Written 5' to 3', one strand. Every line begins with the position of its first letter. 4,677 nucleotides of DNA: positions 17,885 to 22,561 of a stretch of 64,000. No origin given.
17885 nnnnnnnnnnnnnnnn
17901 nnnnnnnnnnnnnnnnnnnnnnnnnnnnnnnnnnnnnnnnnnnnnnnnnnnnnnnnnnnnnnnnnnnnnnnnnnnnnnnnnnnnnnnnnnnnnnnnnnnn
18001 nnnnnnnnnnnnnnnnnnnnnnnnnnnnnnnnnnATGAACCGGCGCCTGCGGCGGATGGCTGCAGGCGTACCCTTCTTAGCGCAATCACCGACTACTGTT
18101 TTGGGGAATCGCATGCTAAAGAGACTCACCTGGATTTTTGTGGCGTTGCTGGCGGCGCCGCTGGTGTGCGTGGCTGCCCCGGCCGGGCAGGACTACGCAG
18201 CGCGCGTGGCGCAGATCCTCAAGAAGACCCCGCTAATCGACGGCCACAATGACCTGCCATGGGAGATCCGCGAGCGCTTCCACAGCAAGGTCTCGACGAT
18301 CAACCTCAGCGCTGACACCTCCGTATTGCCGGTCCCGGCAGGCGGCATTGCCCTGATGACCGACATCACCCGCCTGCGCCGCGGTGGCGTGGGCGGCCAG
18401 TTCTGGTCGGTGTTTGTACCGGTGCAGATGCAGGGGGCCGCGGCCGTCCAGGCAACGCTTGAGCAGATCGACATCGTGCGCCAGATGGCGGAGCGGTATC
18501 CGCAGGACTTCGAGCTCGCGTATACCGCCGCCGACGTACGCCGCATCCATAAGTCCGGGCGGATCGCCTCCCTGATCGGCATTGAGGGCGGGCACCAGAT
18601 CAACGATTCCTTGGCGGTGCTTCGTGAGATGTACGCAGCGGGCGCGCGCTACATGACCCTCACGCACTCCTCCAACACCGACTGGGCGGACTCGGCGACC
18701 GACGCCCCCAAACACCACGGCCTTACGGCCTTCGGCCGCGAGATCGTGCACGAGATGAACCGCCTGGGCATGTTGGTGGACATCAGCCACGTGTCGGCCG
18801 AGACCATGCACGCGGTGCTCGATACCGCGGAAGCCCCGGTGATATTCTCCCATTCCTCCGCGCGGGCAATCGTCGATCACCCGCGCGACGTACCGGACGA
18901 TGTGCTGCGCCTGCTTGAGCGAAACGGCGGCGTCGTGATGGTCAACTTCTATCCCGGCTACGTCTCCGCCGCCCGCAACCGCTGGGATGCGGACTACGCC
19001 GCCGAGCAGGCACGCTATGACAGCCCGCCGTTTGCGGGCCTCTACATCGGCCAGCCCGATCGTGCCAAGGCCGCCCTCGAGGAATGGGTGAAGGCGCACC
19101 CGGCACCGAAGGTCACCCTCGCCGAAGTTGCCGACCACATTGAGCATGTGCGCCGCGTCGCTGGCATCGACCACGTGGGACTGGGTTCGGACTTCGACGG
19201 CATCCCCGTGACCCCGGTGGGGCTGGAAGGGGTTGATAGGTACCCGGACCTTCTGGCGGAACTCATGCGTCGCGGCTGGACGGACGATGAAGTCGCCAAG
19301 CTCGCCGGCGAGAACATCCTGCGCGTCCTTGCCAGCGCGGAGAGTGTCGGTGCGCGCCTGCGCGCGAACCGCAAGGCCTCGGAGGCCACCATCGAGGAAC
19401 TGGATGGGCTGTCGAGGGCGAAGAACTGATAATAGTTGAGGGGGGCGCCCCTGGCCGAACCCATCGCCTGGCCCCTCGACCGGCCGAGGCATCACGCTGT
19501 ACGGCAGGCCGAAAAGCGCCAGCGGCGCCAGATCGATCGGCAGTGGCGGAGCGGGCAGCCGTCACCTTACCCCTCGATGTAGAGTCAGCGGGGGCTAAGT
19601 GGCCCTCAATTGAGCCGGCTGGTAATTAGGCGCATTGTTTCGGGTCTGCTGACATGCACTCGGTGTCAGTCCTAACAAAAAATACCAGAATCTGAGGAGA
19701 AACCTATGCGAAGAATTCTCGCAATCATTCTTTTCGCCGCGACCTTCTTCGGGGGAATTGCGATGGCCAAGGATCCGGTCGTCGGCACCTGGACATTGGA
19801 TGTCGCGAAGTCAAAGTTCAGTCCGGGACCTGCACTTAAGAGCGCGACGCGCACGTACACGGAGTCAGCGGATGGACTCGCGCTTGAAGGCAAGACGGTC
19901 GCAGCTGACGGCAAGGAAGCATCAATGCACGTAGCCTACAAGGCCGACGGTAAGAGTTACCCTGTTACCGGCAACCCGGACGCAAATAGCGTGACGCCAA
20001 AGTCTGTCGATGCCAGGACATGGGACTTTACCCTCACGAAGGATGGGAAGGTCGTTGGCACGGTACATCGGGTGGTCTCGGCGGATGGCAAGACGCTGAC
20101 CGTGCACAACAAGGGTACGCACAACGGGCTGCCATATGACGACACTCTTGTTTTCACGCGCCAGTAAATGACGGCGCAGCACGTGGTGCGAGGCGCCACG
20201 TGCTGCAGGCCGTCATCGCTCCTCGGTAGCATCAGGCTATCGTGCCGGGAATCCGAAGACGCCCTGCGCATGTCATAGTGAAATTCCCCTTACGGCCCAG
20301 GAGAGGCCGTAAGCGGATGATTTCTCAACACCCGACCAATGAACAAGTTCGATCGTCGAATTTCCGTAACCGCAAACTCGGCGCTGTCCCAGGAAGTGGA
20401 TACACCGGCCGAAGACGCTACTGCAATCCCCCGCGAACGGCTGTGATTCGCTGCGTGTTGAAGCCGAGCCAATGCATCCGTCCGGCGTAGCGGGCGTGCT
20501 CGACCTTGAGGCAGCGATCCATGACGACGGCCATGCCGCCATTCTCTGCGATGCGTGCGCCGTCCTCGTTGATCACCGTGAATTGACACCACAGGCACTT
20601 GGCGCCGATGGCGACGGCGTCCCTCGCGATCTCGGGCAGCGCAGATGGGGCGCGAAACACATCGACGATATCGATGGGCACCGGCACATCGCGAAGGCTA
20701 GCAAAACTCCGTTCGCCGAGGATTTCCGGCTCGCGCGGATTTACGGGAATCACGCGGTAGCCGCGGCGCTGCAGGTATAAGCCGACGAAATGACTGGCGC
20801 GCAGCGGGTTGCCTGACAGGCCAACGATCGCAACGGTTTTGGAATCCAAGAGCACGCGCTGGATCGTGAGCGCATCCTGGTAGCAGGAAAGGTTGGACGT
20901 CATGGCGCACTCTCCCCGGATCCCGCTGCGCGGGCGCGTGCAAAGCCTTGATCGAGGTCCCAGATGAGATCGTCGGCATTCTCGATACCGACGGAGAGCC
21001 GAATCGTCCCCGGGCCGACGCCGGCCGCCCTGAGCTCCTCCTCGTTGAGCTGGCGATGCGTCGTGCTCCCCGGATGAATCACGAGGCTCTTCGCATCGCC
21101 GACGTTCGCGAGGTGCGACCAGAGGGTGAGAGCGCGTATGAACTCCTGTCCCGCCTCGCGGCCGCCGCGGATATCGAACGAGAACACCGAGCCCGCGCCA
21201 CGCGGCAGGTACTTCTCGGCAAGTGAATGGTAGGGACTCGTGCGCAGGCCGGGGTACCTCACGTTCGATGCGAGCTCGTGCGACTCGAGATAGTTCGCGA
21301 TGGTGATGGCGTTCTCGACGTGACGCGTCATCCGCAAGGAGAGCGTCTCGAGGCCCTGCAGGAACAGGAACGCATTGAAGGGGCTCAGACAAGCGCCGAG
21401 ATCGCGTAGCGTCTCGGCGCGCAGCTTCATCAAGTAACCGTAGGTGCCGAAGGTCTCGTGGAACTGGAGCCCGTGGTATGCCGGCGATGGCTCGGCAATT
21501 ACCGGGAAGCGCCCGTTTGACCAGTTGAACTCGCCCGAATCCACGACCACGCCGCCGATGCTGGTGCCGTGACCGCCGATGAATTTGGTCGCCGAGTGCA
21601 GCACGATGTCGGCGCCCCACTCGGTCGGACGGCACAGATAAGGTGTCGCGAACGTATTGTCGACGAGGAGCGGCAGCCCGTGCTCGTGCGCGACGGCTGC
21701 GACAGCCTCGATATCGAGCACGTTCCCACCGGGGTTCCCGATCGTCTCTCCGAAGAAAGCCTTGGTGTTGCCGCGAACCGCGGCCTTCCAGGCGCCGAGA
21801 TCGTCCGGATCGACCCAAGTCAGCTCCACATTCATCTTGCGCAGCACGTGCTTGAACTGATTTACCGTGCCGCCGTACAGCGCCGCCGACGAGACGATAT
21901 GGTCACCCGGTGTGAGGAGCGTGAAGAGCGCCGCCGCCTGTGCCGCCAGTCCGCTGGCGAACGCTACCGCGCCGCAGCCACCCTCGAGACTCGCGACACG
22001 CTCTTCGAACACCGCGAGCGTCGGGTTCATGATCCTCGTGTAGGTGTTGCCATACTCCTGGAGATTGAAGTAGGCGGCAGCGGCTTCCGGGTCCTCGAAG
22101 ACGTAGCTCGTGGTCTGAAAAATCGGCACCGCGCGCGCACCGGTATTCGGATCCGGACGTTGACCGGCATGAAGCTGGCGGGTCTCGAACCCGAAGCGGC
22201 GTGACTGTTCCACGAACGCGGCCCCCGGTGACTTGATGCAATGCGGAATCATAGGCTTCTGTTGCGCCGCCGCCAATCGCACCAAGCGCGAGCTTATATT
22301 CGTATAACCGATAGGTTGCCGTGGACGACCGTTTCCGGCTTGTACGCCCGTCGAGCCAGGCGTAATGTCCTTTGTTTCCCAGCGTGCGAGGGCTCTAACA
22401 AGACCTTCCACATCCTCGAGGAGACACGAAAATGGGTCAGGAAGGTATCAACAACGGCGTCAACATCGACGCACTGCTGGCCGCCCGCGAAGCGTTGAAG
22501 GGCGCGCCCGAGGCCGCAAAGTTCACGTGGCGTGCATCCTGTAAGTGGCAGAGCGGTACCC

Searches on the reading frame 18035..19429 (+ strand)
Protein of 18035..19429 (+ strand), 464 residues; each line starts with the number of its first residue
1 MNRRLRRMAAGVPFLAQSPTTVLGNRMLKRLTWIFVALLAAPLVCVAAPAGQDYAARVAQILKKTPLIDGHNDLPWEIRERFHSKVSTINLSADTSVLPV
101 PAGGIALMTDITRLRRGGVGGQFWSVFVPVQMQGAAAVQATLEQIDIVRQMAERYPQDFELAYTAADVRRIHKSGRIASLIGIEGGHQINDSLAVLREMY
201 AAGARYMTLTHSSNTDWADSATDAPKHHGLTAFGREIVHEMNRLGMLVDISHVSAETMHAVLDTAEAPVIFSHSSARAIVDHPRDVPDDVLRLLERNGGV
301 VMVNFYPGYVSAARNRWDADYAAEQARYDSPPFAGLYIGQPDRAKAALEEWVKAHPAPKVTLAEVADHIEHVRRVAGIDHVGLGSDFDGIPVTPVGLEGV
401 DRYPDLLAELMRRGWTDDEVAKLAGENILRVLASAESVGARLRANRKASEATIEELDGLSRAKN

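Call 23: search_protein_families(library=pfam, proteins=[window:18035-19429:+], max_evalue=0.01)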
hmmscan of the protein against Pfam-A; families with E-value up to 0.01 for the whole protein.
window:18035-19429:+ (464 aa): 1 family
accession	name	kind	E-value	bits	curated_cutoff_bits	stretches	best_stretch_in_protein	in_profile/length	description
PF01244.27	Peptidase_M19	-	2.3e-117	392.1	26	1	62-433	3-318/319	Membrane dipeptidase (Peptidase family M19)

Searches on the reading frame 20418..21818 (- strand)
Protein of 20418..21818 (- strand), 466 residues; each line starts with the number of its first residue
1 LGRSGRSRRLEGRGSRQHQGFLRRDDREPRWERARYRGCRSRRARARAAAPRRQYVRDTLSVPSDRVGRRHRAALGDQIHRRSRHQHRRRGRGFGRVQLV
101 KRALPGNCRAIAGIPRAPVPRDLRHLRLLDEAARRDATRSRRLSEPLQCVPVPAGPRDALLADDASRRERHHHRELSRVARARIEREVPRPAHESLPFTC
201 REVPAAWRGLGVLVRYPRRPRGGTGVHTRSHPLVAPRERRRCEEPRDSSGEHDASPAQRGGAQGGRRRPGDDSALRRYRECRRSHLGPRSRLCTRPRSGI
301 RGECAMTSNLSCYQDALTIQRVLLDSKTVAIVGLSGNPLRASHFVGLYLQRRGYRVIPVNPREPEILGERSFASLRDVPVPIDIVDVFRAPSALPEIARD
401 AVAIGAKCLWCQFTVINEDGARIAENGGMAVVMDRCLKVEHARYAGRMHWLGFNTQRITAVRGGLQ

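Call 23: search_protein_families(library=pfam, proteins=[window:20418-21818:-], max_evalue=0.01)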
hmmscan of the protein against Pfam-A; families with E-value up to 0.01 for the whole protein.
window:20418-21818:- (466 aa): 1 family
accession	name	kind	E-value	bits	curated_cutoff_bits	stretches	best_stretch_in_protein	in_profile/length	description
PF13380.12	CoA_binding_2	-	4.2e-38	130.8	22.8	1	327-441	1-115/116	CoA binding domain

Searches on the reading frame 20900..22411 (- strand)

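Call 23: search_protein_families(library=pfam, proteins=[window:20900-22411:-], max_evalue=0.01)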
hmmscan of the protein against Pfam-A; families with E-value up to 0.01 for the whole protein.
window:20900-22411:- (503 aa): 5 families
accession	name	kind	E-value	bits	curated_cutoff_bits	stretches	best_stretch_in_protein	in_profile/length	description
PF01053.26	Cys_Met_Meta_PP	-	7.2e-133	443.2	27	1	76-490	1-380/381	Cys/Met metabolism PLP-dependent enzyme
PF00155.27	Aminotran_1_2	-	9.3e-09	35.4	19.7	1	109-259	20-193/361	Aminotransferase class I and II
PF00266.25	Aminotran_5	-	2.4e-07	30.5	21.5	1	156-285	77-210/371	Aminotransferase class-V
PF01041.23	DegT_DnrJ_EryC1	-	2.6e-06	27.4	19.8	1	126-253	20-147/360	DegT/DnrJ/EryC1/StrS aminotransferase family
PF01212.27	Beta_elim_lyase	-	0.0021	17.9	27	0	129-321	31-215/288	Beta-eliminating lyase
